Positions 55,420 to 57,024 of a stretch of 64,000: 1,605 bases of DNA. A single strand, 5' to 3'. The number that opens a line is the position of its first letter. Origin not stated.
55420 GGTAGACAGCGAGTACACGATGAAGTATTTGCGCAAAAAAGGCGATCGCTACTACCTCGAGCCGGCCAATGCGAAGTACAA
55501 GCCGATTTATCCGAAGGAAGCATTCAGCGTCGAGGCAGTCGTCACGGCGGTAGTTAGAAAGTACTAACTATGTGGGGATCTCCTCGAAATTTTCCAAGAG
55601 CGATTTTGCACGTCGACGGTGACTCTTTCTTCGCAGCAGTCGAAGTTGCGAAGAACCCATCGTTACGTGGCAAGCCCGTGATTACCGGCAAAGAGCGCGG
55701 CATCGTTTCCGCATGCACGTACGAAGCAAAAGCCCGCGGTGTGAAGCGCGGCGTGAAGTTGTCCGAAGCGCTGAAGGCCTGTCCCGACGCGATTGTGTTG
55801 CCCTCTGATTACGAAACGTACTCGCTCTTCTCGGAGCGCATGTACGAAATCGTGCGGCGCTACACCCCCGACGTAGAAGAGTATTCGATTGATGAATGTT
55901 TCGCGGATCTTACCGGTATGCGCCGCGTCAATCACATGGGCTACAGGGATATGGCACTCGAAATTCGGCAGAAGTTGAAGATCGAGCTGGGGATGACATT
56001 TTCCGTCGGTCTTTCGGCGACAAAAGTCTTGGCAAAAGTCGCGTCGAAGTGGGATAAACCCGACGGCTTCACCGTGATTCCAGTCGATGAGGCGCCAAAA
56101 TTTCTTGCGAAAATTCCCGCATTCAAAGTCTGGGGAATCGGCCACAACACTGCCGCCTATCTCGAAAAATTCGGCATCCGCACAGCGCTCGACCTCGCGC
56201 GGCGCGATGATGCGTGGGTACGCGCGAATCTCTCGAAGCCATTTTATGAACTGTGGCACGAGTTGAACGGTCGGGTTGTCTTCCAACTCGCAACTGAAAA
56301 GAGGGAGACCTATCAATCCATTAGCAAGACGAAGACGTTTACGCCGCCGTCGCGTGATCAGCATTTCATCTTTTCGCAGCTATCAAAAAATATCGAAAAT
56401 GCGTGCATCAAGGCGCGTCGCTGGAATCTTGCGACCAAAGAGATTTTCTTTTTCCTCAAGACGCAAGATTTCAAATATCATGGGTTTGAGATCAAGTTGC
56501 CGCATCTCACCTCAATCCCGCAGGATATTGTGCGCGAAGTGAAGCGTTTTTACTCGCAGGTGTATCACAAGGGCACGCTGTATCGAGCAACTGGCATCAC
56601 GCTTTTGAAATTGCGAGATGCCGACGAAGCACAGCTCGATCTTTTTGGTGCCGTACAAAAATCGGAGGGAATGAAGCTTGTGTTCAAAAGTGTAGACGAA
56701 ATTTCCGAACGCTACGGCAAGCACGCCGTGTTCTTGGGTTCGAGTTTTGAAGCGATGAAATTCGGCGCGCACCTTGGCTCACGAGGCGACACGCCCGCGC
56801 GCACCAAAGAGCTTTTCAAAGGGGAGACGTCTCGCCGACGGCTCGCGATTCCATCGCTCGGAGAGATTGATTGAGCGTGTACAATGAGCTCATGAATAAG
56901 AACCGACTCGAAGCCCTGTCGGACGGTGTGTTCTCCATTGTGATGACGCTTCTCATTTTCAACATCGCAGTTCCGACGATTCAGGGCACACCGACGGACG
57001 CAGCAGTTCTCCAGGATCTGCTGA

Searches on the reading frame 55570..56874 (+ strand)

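Call 71: search_protein_families(library=pfam, proteins=[window:55570-56874:+], max_evalue=0.00001)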
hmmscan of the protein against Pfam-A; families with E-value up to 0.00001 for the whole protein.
window:55570-56874:+ (434 aa): 2 families
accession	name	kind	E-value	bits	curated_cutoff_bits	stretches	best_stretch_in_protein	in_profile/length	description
PF00817.25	IMS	-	3e-46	157.4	23.2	1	15-160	1-148/148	impB/mucB/samB family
PF11799.13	IMS_C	-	2e-14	54.4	20.7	1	249-358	2-109/109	impB/mucB/samB family C-terminal domain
